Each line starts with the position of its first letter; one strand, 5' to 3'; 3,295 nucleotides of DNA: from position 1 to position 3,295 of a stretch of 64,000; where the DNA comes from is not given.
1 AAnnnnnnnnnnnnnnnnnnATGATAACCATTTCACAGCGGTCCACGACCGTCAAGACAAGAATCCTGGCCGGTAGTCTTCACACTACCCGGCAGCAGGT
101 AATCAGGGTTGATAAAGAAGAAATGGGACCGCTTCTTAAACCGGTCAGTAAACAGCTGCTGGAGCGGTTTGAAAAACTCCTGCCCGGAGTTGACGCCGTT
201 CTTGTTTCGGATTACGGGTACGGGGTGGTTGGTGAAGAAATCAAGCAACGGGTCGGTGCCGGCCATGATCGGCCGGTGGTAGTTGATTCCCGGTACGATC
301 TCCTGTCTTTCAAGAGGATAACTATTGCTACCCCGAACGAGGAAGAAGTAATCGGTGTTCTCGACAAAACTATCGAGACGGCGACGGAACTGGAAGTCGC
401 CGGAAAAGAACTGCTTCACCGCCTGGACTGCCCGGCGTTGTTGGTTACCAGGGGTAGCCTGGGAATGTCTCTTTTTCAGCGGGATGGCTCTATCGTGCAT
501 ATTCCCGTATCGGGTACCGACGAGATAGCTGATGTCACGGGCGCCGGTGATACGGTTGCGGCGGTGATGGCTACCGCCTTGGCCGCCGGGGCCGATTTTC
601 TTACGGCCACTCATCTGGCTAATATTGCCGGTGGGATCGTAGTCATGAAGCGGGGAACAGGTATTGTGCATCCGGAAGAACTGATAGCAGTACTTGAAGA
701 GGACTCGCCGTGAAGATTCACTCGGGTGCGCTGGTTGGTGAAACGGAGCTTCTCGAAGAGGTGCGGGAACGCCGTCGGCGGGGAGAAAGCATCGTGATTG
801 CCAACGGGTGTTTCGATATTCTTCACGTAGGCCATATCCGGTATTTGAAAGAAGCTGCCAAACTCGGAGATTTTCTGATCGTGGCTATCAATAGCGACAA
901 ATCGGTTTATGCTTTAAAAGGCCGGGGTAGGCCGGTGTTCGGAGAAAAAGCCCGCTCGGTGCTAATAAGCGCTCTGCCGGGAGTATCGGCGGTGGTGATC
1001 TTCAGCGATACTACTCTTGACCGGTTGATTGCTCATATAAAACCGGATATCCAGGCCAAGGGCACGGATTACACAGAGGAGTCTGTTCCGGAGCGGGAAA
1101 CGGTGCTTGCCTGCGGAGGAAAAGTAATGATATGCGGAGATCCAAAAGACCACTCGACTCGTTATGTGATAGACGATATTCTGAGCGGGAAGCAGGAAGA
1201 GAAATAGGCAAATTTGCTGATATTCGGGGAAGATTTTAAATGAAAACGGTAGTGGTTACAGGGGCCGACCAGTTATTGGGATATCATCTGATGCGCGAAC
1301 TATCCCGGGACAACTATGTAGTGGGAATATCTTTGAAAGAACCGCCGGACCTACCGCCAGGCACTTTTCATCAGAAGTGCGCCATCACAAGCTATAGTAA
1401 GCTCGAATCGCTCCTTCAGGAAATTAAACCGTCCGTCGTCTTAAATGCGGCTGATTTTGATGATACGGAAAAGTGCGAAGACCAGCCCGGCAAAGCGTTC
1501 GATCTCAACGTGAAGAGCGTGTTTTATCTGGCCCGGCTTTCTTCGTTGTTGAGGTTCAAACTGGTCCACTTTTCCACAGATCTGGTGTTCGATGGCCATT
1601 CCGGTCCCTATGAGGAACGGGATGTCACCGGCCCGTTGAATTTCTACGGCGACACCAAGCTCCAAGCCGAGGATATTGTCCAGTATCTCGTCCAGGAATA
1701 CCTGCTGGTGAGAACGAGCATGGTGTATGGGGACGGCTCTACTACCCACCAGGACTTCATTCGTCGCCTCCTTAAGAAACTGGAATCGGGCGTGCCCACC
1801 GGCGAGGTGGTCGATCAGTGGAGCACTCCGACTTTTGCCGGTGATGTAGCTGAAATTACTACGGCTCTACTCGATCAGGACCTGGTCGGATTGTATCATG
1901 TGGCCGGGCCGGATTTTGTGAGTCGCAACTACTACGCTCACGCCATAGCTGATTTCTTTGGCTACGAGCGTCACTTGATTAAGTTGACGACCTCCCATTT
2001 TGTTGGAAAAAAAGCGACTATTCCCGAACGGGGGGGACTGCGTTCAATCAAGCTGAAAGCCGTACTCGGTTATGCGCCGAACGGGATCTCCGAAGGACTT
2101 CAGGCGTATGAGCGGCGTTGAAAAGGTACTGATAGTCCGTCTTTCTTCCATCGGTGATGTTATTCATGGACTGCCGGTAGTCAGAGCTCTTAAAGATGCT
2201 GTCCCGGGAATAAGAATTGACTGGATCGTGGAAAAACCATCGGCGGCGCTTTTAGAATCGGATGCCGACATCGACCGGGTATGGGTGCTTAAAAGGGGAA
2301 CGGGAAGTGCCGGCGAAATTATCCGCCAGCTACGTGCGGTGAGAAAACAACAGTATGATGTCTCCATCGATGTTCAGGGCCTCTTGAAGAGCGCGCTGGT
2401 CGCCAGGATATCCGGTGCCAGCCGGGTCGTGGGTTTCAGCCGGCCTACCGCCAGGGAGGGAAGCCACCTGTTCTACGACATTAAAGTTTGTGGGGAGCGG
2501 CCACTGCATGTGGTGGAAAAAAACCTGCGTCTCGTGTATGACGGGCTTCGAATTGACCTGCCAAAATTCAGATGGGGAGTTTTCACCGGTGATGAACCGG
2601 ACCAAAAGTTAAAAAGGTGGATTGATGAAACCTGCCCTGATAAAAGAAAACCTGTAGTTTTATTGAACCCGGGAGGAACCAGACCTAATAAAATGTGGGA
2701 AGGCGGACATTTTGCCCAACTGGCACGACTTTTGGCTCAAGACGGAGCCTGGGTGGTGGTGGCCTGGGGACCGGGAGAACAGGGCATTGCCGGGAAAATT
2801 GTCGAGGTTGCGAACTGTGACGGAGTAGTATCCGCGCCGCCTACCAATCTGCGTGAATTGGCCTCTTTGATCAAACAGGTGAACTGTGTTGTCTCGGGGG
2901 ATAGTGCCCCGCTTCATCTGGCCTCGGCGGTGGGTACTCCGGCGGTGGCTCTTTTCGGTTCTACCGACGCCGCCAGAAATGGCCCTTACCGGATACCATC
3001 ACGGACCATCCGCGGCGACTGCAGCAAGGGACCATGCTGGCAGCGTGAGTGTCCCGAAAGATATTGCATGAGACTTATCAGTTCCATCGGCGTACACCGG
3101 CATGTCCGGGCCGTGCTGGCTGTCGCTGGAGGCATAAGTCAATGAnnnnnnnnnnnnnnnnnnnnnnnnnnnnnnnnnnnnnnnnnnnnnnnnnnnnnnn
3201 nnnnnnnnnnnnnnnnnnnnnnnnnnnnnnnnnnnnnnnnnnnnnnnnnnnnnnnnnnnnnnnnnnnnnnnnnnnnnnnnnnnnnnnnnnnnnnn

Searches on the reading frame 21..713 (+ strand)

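Call 17: search_protein_families(library=pfam, proteins=[window:21-713:+], max_evalue=0.001)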
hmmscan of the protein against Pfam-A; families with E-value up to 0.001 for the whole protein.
window:21-713:+ (230 aa): 2 families
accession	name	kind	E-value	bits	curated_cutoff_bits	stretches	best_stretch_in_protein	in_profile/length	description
PF00294.29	PfkB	-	2.1e-19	70.4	25.8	1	98-216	182-298/302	pfkB family carbohydrate kinase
PF08543.17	Phos_pyr_kin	-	2e-08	34.4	27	1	97-200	117-224/246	Phosphomethylpyrimidine kinase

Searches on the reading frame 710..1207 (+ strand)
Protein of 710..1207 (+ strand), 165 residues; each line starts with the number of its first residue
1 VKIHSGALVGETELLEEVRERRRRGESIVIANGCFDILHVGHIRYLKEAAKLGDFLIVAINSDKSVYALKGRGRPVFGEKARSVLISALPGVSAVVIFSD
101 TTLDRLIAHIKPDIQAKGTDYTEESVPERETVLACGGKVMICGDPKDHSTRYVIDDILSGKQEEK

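Call 73: search_protein_families(library=pfam, proteins=[window:710-1207:+], max_evalue=0.01)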
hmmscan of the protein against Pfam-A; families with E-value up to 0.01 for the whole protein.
window:710-1207:+ (165 aa): 1 family
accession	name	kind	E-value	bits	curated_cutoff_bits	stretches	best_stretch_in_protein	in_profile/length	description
PF01467.32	CTP_transf_like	-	1.3e-15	58.2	21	1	30-125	1-94/133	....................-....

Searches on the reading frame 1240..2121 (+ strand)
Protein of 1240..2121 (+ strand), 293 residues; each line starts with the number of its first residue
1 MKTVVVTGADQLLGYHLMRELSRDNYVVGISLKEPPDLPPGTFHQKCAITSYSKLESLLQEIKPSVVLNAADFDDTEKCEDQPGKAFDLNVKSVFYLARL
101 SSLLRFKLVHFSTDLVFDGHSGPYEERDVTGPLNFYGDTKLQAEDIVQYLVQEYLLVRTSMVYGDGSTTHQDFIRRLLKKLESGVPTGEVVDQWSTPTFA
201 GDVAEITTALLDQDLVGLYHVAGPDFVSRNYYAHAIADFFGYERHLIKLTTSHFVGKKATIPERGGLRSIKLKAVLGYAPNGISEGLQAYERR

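Call 17: search_protein_families(library=pfam, proteins=[window:1240-2121:+], max_evalue=0.001)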
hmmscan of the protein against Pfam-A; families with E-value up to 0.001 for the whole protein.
window:1240-2121:+ (293 aa): 4 families
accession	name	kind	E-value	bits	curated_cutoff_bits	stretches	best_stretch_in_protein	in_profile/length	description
PF04321.23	RmlD_sub_bind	-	2.5e-54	184.8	27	1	3-289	2-280/287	RmlD substrate binding domain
PF01370.27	Epimerase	-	1.3e-19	71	20.9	1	4-213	1-227/240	NAD dependent epimerase/dehydratase family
PF16363.11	GDP_Man_Dehyd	-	8.6e-07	29.1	27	1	45-163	57-180/332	GDP-mannose 4,6 dehydratase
PF07993.18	NAD_binding_4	-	4.3e-05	23.2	20.1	1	84-191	106-236/258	Male sterility protein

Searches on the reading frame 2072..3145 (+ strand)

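Call 17: search_protein_families(library=pfam, proteins=[window:2072-3145:+], max_evalue=0.001)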
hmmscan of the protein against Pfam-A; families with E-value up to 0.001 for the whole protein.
window:2072-3145:+ (357 aa): 1 family
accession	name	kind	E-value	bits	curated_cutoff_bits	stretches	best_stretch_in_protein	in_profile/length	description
PF01075.23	Glyco_transf_9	-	6.1e-47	160.5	22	1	86-329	4-243/247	Glycosyltransferase family 9 (heptosyltransferase)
